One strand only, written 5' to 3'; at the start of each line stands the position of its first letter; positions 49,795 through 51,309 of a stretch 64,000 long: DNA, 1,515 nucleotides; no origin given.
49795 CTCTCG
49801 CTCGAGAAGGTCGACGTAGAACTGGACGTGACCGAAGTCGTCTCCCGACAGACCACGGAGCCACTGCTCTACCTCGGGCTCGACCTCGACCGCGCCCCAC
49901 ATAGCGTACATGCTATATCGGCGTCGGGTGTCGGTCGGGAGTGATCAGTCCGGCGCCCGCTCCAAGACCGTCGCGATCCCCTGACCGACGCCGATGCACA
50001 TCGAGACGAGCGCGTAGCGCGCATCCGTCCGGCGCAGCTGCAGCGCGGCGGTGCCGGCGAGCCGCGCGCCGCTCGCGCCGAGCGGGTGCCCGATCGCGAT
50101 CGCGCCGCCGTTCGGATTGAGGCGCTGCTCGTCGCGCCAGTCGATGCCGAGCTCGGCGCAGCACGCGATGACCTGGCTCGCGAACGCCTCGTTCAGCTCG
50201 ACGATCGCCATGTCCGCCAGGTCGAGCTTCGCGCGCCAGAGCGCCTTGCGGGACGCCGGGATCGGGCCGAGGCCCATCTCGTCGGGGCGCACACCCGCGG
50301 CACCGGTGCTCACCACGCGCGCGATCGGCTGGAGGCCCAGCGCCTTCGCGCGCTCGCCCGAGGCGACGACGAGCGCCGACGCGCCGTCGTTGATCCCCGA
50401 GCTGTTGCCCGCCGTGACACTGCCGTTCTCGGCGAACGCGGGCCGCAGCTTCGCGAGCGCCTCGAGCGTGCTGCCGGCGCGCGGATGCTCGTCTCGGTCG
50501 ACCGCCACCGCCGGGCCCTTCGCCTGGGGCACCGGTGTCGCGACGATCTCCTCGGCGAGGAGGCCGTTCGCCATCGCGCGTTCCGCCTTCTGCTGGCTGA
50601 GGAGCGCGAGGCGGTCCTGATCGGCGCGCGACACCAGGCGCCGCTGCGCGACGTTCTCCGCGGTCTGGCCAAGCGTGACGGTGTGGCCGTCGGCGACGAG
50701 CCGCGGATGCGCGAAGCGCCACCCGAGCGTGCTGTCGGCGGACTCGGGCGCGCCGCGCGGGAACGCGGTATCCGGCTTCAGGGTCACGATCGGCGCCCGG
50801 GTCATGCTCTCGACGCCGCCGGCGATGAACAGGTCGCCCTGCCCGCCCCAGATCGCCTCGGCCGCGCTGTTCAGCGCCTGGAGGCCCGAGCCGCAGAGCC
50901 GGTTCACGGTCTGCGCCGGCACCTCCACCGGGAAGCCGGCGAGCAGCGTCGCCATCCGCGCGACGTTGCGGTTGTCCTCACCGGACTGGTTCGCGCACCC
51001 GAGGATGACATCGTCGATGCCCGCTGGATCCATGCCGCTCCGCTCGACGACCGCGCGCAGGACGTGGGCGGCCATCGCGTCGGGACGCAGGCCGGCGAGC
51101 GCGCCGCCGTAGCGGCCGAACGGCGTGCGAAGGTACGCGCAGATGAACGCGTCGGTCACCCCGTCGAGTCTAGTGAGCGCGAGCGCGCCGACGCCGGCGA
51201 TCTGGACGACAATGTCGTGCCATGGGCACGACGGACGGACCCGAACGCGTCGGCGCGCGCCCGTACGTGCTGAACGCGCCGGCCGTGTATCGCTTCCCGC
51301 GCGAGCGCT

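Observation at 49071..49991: Lower-GC HigB(Gp49)/XRE toxin-antitoxin cassette bounded by 46-bp near-identical direct repeats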

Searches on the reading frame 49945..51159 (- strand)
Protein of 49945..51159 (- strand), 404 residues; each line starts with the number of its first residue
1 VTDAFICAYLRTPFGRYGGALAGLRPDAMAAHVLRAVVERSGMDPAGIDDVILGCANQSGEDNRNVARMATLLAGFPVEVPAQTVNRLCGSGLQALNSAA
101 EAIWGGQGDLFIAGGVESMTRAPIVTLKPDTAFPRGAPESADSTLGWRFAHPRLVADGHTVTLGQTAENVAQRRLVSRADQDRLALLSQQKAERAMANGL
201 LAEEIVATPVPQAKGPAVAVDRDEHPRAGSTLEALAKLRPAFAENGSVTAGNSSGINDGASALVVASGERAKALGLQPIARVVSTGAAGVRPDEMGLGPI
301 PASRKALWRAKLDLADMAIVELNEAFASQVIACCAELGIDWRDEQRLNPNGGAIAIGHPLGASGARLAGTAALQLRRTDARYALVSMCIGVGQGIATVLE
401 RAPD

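Call 6: search_protein_families(library=pfam, proteins=[window:49945-51159:-], max_evalue=0.01)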
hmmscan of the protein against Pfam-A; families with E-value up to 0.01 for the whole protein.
window:49945-51159:- (404 aa): 4 families
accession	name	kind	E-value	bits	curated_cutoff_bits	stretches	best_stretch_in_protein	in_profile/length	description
PF00108.29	Thiolase_N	-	3e-69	233.7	26.4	1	6-267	3-258/260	Thiolase, N-terminal domain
PF02803.24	Thiolase_C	-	1.1e-41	141.7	27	1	277-401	2-123/123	Thiolase, C-terminal domain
PF00109.32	ketoacyl-synt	-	3.9e-05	23.8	20.8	1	79-121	164-206/252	Beta-ketoacyl synthase, N-terminal domain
PF22691.2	Thiolase_C_1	-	0.0015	18.8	28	0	303-390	24-125/144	Thiolase C-terminal domain-like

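Call 7: find_encoding_contigs(protein=window:49945-51159:-, flank=4000, max_places=8)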
Protein window:49945-51159:- (404 aa): no gene with exactly this product is on record in the collection.

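Call 47: search_protein_families(library=ncbifam, proteins=[window:49945-51159:-], max_evalue=0.001)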
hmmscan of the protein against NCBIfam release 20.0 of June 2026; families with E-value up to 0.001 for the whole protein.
window:49945-51159:- (404 aa): 46 families (the best 25 are shown)
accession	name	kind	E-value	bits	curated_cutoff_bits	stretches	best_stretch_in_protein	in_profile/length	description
NF006551.0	PRK09050.1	subfamily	7.5e-163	542.2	605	1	1-401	1-400/401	3-oxoadipyl-CoA thiolase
TIGR02430.1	pcaF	equivalog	2.6e-157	524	597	1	3-401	2-399/400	3-oxoadipyl-CoA thiolase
NF006001.0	PRK08131.1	equivalog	2.2e-149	497.8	622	1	1-402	1-400/401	3-oxoadipyl-CoA thiolase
TIGR01930.1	AcCoA-C-Actrans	subfamily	1.9e-132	441.9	240.55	1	6-400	1-385/385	acetyl-CoA C-acyltransferase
NF004853.0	PRK06205.1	subfamily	6.8e-124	413.9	551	1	1-402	1-403/404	acetyl-CoA C-acetyltransferase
NF006552.0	PRK09051.1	subfamily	2.1e-116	389.4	565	1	2-401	4-394/395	beta-ketothiolase BktB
NF005890.0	PRK07851.1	equivalog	5.8e-112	374.6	580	1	1-401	1-404/406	acetyl-CoA C-acetyltransferase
NF006510.0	PRK08947.1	equivalog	4.3e-111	371.6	519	1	1-401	1-386/387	acetyl-CoA C-acyltransferase FadA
NF042999.1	bketothiol_BktB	equivalog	7.6e-111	371.1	725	1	4-401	5-393/394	beta-ketothiolase BktB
NF006553.0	PRK09052.1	equivalog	2e-106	356.4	567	1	1-401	5-398/399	acetyl-CoA C-acyltransferase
TIGR02445.1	fadA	equivalog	5.7e-102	341.6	591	1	5-401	3-384/385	acetyl-CoA C-acyltransferase FadA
NF004206.0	PRK05656.1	subfamily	2e-100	336.6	688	1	1-401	1-392/392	acetyl-CoA C-acetyltransferase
NF005033.0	PRK06445.1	equivalog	6.9e-99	331.6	511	1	2-401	3-394/395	acetyl-CoA C-acetyltransferase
NF005805.0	PRK07661.1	equivalog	9e-99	331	633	1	1-400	1-389/391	acetyl-CoA C-acetyltransferase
NF006090.0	PRK08242.1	equivalog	3.6e-94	316.1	514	2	1-248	1-230/402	acetyl-CoA C-acetyltransferase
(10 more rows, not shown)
